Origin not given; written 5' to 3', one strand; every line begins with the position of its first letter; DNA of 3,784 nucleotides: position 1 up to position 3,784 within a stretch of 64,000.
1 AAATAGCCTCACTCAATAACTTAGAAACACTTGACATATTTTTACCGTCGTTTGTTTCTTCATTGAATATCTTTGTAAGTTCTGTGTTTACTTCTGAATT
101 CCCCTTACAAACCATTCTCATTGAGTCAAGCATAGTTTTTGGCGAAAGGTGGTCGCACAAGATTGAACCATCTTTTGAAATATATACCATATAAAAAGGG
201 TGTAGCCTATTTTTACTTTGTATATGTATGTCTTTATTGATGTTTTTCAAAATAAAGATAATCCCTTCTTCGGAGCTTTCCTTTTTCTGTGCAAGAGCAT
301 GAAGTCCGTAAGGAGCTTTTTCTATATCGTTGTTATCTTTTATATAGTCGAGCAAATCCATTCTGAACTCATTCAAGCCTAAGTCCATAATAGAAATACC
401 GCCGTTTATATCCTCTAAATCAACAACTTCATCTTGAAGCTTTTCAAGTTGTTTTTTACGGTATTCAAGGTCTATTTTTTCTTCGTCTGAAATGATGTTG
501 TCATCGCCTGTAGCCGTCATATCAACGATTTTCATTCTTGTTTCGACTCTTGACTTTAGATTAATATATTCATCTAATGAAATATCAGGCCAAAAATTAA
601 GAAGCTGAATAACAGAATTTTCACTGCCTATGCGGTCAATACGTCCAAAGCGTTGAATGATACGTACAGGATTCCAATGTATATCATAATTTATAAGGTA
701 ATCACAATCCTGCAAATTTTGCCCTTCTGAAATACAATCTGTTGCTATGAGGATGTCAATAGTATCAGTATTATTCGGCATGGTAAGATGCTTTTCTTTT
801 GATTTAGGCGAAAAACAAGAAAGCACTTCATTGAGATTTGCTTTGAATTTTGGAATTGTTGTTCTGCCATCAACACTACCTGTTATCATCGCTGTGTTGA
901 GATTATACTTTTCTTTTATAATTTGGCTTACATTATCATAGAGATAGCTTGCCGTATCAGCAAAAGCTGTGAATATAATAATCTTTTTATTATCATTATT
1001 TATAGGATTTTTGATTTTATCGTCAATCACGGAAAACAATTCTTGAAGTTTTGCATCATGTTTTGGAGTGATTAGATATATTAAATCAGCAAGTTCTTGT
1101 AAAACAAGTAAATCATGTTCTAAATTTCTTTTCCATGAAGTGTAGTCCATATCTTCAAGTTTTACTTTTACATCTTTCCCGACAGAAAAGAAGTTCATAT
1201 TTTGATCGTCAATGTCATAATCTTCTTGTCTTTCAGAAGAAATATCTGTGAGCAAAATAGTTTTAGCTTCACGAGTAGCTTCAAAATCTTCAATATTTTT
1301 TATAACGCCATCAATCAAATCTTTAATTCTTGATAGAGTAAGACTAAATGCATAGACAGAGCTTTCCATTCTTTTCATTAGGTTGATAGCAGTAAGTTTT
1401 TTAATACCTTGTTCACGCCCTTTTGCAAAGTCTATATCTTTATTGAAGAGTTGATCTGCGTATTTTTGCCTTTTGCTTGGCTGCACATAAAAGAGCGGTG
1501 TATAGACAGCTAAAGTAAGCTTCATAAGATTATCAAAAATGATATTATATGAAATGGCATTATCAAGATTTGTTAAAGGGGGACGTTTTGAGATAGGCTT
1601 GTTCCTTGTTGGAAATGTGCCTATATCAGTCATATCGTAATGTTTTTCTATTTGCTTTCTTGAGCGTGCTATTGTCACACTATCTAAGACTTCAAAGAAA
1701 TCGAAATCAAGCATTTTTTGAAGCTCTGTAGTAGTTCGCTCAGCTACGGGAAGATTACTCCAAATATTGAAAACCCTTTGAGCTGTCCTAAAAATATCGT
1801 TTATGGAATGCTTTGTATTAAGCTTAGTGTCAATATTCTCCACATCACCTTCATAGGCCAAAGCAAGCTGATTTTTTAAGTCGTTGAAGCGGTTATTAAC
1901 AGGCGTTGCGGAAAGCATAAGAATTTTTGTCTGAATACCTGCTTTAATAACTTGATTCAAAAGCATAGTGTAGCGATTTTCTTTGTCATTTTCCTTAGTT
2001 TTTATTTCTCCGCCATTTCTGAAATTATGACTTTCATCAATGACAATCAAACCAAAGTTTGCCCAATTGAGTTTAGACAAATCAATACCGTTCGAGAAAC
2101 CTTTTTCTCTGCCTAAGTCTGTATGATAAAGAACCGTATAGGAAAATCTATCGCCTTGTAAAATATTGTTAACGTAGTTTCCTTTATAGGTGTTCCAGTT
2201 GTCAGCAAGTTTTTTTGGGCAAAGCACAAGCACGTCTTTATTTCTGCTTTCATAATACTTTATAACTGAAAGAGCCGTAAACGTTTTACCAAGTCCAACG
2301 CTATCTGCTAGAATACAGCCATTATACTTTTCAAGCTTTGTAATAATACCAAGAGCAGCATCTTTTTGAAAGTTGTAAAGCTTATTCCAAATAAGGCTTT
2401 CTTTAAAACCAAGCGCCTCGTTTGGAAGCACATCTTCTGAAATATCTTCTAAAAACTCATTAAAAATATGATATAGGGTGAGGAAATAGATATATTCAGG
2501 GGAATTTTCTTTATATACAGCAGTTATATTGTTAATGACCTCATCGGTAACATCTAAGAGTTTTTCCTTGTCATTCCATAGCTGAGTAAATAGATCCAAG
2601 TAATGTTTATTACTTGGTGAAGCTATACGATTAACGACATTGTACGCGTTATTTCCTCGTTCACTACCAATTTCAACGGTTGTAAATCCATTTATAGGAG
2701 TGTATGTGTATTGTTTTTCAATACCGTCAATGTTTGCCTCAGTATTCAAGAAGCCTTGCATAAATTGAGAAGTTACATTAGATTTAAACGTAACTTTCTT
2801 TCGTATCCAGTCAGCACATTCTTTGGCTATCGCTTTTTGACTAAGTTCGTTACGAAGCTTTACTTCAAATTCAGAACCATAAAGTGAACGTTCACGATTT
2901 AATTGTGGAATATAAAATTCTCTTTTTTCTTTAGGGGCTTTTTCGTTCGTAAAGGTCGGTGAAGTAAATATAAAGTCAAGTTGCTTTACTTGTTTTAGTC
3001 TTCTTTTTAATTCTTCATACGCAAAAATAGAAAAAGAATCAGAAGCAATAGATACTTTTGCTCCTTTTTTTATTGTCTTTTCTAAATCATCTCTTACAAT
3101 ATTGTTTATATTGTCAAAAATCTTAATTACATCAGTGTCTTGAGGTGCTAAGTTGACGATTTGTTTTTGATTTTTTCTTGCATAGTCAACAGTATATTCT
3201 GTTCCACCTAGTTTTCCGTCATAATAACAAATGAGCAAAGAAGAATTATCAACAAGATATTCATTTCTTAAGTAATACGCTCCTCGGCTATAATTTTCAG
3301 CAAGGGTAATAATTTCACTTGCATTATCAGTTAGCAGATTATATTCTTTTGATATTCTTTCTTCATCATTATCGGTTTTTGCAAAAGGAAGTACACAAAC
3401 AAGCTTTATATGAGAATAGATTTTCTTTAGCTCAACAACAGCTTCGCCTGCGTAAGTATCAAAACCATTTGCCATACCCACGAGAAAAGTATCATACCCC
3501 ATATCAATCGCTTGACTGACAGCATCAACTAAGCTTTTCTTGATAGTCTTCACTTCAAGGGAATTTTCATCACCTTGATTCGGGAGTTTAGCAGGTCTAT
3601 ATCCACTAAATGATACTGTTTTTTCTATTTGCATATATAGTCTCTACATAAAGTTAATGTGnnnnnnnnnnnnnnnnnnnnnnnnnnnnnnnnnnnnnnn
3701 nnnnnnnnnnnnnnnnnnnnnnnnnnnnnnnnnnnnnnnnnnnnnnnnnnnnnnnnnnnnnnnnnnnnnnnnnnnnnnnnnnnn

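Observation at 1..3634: YpsA/DUF1273-type SLOG domain fused in-frame to a PLD-like + SNF2 helicase on a mobile island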

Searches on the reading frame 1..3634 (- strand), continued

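Call 48: search_dna_similar(query=window:1-3634:-, collection=plasmids, mode=protein, max_rows=15)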
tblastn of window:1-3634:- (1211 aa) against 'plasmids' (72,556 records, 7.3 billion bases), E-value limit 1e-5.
Records with a match: 584; places in all: 627; records where one place covers at least 80% of the query: 111.
Best place of each record, by identity: <60% 584.
By first word of the organism name: Thermus 28; Rhodococcus 25; Acinetobacter 22; Deinococcus 22; Bacillus 21; Listeria 20; Enterococcus 19; Bacteroides 19; Nostoc 18; Escherichia 16; and 166 more.
By predicted mobility (MOB-suite, as given by PLSDB): non-mobilizable 368; mobilizable 114; conjugative 102.
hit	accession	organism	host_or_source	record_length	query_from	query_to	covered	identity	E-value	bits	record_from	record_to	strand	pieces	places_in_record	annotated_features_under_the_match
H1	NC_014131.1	Leuconostoc kimchii IMSNU 11154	-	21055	168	1211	86%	53.7%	0e+0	1028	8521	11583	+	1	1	helicase-related protein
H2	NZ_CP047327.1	Enterococcus faecium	animal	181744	170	1211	86%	53.6%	0e+0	1045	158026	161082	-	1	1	helicase-related protein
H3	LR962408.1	Enterococcus faecalis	-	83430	170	1211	86%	53.6%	0e+0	1043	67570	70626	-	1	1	none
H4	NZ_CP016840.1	Brochothrix thermosphacta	cell culture,poultry meat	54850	170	1211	86%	53.6%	0e+0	1020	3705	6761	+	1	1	helicase-related protein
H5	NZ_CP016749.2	Lactococcus cremoris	Single cell,Dairy fermentation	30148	170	1211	86%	53.5%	0e+0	1031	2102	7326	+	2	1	istA: IS21-like element IS712 family transposase | SNF2-related protein | istB: IS21-like element IS712 family helper ATPase IstB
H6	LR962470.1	Enterococcus faecalis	-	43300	170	1211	86%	53.5%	0e+0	1023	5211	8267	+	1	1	none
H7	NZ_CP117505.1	Enterococcus faecalis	culture,feces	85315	170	1211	86%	53.5%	0e+0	1028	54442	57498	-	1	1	helicase-related protein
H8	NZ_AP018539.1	Enterococcus faecalis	Homo sapiens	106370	170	1211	86%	53.5%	0e+0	1028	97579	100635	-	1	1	helicase-related protein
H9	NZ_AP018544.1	Enterococcus faecalis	Homo sapiens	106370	170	1211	86%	53.5%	0e+0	1028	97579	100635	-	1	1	helicase-related protein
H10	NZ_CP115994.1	Enterococcus faecalis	faeces,pure culture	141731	170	1211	86%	53.5%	0e+0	1028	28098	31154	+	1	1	helicase-related protein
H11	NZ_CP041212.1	Listeria monocytogenes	-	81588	170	1211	86%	53.4%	0e+0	1025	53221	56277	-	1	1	helicase-related protein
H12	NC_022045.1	Listeria monocytogenes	Environment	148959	170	1211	86%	53.4%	0e+0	1025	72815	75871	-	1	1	helicase-related protein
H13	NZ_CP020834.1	Listeria monocytogenes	food,wiener sausage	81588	170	1211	86%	53.4%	0e+0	1025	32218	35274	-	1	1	helicase-related protein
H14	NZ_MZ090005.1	Listeria monocytogenes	-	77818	170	1211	86%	53.4%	0e+0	1025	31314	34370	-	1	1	helicase-related protein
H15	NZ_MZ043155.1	Listeria monocytogenes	-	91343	170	1211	86%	53.4%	0e+0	1025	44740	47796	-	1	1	helicase-related protein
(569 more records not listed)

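Call 49: search_dna_similar(query=window:1-3634:-, collection=phages, mode=protein, max_rows=12)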
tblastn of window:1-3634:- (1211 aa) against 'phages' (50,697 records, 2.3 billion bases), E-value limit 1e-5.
Records with a match: 84; places in all: 86; records where one place covers at least 80% of the query: 3.
Best place of each record, by identity: 60-80% 1; <60% 83.
By first word of the organism name: Bacillus 48; Bacteriophage 16; Listeria 3; Serratia 3; Oscillospiraceae 2; Chryseobacterium 2; Pectobacterium 2; Tenacibaculum 2; Erysipelothrix 1; Flavobacterium 1; and 4 more.
By host as written in the record: - 18; Bacillus anthracis Sterne 10; Bacillus subtilis 7; Bacillus anthracis 5; Bacillus subtilis subsp. subtilis str. 168 5; Listeria monocytogenes 2; Bacillus megaterium str. ATCC 43725 2; Serratia sp. ATCC 39006 2; and 23 more.
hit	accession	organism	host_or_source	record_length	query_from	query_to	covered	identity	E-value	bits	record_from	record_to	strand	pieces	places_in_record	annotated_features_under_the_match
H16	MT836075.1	Bacteriophage sp.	human fecal samples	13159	170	1211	86%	61.7%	0e+0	1300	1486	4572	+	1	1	record has no annotation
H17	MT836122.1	Bacteriophage sp.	human fecal samples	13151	171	1211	86%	56.7%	0e+0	1175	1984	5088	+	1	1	record has no annotation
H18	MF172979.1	Erysipelothrix phage phi1605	Erysipelothrix rhusiopathiae ZJ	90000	170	1211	86%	43.7%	0e+0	776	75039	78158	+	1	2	DEAD/DEAH box helicase-like protein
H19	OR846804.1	Listeria phage LM 4-11-1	Listeria monocytogenes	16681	170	658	40%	56.9%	2e-160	537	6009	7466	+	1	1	record has no annotation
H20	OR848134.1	Listeria phage LM 4-14-1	Listeria monocytogenes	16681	170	658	40%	56.9%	2e-160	537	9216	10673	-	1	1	record has no annotation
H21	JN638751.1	Bacillus phage G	Bacillus megaterium str. ATCC 43725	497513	6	188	15%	32.1%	2e-13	82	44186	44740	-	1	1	66: gp66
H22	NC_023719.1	Bacillus phage G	Bacillus megaterium str. ATCC 43725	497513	6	188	15%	32.1%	2e-13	82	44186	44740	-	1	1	66: GTP-binding domain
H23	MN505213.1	Serratia phage JS26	Serratia sp. ATCC 39006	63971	7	192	15%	30.6%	1e-11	76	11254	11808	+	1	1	hypothetical protein (x2)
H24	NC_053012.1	Serratia phage JS26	Serratia sp. ATCC 39006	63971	7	192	15%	30.6%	1e-11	76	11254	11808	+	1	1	GTP-binding domain | hypothetical protein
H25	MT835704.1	Bacteriophage sp.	human fecal samples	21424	6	162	13%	36.3%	1e-14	86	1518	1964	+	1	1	record has no annotation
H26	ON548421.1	Bacillus phage vB_BanS-Thrax5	Bacillus anthracis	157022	4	168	14%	33.5%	5e-17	94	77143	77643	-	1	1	DUF1273 domain family protein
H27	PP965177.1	Bacillus phage KoopaTroopa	Bacillus thuringiensis serovar kurstaki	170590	4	175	14%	31.7%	1e-13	82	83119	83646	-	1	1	DprA-like DNA processing chain A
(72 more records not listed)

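Call 50: get_annotated_region(hit=H11, flank=9000)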
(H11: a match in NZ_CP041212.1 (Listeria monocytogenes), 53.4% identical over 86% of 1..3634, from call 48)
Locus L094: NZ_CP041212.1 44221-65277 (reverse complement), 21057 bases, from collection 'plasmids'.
description: Listeria monocytogenes strain LMP18-H2446 plasmid pCFSAN074383, complete sequence
organism: Listeria monocytogenes (NCBI taxid 1639)
taxonomy: Bacteria; Bacillota; Bacilli; Bacillales; Listeriaceae; Listeria; Listeria monocytogenes
host: -; source: -; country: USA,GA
typing (MOB-suite, as given by PLSDB): mobilizable; replicon rep_cluster_2446; relaxase MOBP
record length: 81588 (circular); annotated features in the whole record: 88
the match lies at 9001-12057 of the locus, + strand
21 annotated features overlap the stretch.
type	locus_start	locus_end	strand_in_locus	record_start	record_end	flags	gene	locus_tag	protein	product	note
CDS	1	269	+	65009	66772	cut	-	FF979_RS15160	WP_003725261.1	toprim domain-containing protein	-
CDS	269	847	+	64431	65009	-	-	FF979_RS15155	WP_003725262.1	thermonuclease family protein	-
CDS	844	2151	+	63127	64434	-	-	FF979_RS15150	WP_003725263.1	site-specific DNA-methyltransferase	-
CDS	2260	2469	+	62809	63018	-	-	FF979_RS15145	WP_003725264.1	hypothetical protein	-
CDS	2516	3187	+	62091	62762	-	-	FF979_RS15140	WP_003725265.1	hypothetical protein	-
CDS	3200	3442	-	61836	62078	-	-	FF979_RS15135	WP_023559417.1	hypothetical protein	-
CDS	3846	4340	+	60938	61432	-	-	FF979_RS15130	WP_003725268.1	hypothetical protein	-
CDS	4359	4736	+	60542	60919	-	-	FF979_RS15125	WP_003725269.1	hypothetical protein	-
CDS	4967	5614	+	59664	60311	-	-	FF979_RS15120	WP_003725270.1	hypothetical protein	-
CDS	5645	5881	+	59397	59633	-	-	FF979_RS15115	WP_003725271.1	helix-turn-helix transcriptional regulator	-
CDS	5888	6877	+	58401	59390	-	-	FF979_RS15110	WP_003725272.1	hypothetical protein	-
CDS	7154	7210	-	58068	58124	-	-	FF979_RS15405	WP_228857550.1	hypothetical protein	-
CDS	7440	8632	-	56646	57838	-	-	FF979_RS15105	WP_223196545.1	IS3 family transposase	-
CDS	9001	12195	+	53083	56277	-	-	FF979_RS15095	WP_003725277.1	helicase-related protein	-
CDS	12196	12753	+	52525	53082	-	-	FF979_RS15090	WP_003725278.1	hypothetical protein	-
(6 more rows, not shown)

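Call 77: search_solved_structures(query=P0063, max_evalue=0.00001)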
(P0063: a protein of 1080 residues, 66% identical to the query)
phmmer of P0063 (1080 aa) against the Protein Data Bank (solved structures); distinct sequences matched with E-value up to 0.00001: 21.
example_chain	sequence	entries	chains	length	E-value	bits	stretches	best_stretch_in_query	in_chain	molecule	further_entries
6jyl_K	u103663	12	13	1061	4e-10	41.6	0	261-411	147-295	ISWI chromatin-remodeling complex ATPase ISW1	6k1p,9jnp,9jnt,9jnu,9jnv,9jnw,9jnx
6iro_L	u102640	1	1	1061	4e-10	41.6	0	261-411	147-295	ISWI chromatin-remodeling complex ATPase ISW1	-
7x3t_V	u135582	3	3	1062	4e-10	41.6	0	261-411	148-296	ISWI chromatin-remodeling complex ATPase ISW1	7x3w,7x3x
6ne3_W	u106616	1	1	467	9.9e-09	37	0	782-861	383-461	SWI/SNF-related matrix-associated actin-dependent regulator of chromatin subfamily A membe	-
8v4y_W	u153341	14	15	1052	1.6e-08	36.3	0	228-311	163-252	SWI/SNF-related matrix-associated actin-dependent regulator of chromatin subfamily A membe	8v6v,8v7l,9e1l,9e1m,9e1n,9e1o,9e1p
5hzr_A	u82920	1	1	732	4.2e-08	34.9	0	784-915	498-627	SNF2-family ATP dependent chromatin remodeling factor like protein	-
1z63_A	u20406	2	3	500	1.9e-07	32.7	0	253-415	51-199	Helicase of the snf2/rad54 family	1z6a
23cp_K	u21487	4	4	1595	2.3e-07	32.5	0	775-883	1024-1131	WD40 repeat-containing protein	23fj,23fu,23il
6iy2_O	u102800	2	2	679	8.5e-07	30.6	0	780-854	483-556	Transcription regulatory protein SNF2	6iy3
5x0x_O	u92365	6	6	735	9.3e-07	30.4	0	780-854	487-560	Transcription regulatory protein SNF2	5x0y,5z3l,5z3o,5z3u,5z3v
7otq_K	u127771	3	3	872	1.4e-06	29.9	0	244-307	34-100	Chromodomain-helicase-DNA-binding protein 1-like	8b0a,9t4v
7epu_B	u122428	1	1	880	1.4e-06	29.8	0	244-307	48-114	Chromodomain-helicase-DNA-binding protein 1-like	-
7enn_K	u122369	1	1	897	1.5e-06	29.8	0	244-307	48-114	Chromodomain-helicase-DNA-binding protein 1-like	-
7egm_A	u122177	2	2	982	1.8e-06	29.5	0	780-854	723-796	Transcription regulatory protein SNF2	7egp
6vzg_K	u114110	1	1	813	2.5e-06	29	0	786-854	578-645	Nuclear protein STH1/NPS1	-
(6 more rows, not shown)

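Call 104: predict_structure(alignment_id=A5)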
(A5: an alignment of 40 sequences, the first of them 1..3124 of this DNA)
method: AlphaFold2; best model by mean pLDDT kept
length: 1041 residues; sequences in the alignment: 40
mean_pLDDT: 63.1   pTM: 0.44
mean pLDDT of the five models: 63.1, 61.2, 59.8, 58.7, 56.3
residues with pLDDT >= 90: 48; 70-90: 372; 50-70: 332; < 50: 289
segments of 3 or more residues with pLDDT < 50: 61-69, 71-92, 155-160, 203-251, 275-279, 317-323, 365-382, 407-428, 435-437, 474-488, 623-651, 799-801, 817-827, 862-878, 903-925, 927-929, 931-940, 961-975, 1007-1011
pLDDT, mean of each block of 10 residues (from residue 1): 72 83 84 75 85 73 48 35 34 56 82 83 82 77 68 49 75 84 84 77 47 45 30 28 38 56 61 50 71 81 65 53 60 69 76 75 56 38 53 59 53 44 47 51 55 61 56 41 36 51 70 86 74 81 80 64 58 65 80 85 83 75 43 35 30 70 89 89 86 93 90 86 87 91 81 72 68 63 78 69 71 64 50 72 79 63 39 37 55 64 39 30 43 36 64 68 39 48 79 61 55 57 57 67 54
secondary structure, 60 per line:
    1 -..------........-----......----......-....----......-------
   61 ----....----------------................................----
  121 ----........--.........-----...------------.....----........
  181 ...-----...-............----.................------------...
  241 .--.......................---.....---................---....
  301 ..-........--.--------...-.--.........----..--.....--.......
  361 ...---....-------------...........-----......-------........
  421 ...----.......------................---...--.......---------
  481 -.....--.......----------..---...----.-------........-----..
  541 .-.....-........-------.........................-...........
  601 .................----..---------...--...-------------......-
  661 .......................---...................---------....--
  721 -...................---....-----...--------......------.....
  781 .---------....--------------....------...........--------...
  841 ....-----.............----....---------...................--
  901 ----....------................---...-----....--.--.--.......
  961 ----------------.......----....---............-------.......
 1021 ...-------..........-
elements in order (helices of 4 or more, strands of 3 or more residues): H10-17 E23-28 H33-38 H40-43 E48-53 H65-68 H85-110 E111-116 E125-132 E135-143 E164-168 H173-183 E189-191 H193-204 H209-225 H238-241 H244-266 E270-274 H278-293 E297-302 H304-311 E330-333 H334-338 E357-363 H367-370 H384-394 E400-405 H413-423 H428-434 H441-456 H465-471 H482-486 H489-495 E511-513 H526-533 H543-546 H549-556 H564-588 H590-617 H661-683 H691-705 E715-718 H722-740 E744-747 E753-755 H764-769 H776-781 E791-794 E809-812 H819-829 E838-844 H850-862 H867-870 H880-898 H905-908 H915-930 E942-945 E954-960 E977-983 E988-991 H995-1006 H1014-1023 H1031-1040

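Call 106: fold_search(model_id=the predicted structure, library=pdb)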
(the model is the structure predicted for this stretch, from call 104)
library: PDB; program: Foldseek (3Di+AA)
matches with E <= 10: 1179; with E <= 0.001: 249
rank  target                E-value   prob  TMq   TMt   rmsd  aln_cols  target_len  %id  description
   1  7bkp_A                3.9e-12  1.00  0.22  0.30  19.2       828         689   14  CryoEM structure of disease related M854K MDA5-dsRNA filament in complex with ATP (released 2021-11-17)
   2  9jo5_K                4.8e-12  1.00  0.24  0.37  16.9       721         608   14  Structure of isw1-nucleosome complex in ADP-B state (released 2025-04-09)
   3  5jxr_A                6.2e-12  1.00  0.16  0.23  28.7       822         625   13  Crystal structure of MtISWI (released 2016-12-07)
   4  8so8                  9.4e-12  1.00  0.24  0.29  22.9       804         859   13  Crystal structure of an N-terminally truncated variant of Escherichia coli RapA (released 2024-07-03)
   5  9rn1_I                1.4e-11  1.00  0.22  0.28  23.4       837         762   15  Structure of BAF-nucleosome complex with OCT4-SOX2 at SHL+6 in ADP-bound state, BAF47 bound to ATPase lobe 2 (released 2026-02-11)
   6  5jcf_A                2.4e-11  1.00  0.23  0.31  18.8       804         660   13  Crystal structure of chicken MDA5 with 5'p 10-mer dsRNA and ADP-Mg2+ at 2.6 A resolution (orthorhombic form). (released 2016-06-01)
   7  5jch_B                3.0e-11  1.00  0.24  0.34  18.1       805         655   13  Crystal structure of chicken MDA5 with 5'p 10-mer dsRNA and ADP-Mg2+ at 2.95 A resolution (untwinned). (released 2016-06-01)
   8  7vdv_A                3.1e-11  1.00  0.22  0.26  24.4       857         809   14  The overall structure of human chromatin remodeling PBAF-nucleosome complex (released 2022-05-18)
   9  8qyv_M                3.9e-11  1.00  0.21  0.28  30.5       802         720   15  SWR1-hexasome complex (released 2024-10-02)
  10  5jch_A                4.1e-11  1.00  0.24  0.34  18.2       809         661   13  Crystal structure of chicken MDA5 with 5'p 10-mer dsRNA and ADP-Mg2+ at 2.95 A resolution (untwinned). (released 2016-06-01)
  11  1z63_A                5.0e-11  1.00  0.15  0.30  23.5       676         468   14  Sulfolobus solfataricus SWI2/SNF2 ATPase core in complex with dsDNA (released 2005-05-17)
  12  5jcf_B                5.0e-11  1.00  0.23  0.31  18.8       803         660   13  Crystal structure of chicken MDA5 with 5'p 10-mer dsRNA and ADP-Mg2+ at 2.6 A resolution (orthorhombic form). (released 2016-06-01)
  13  9ca7_A                5.0e-11  1.00  0.18  0.23  33.9       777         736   14  Cryo-EM structure of human SRCAP-nucleosome complex in the fully-engaged state (composite structure) (released 2025-06-18)
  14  9jnu_K                5.6e-11  1.00  0.21  0.36  18.1       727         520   15  Structure of isw1-nucleosome complex in ADP state (released 2025-04-09)
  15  9t4v_K                6.5e-11  1.00  0.19  0.22  18.8       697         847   16  Activation intermediate of ALC1/CHD1L bound to a PARylated nucleosome (released 2025-11-19)
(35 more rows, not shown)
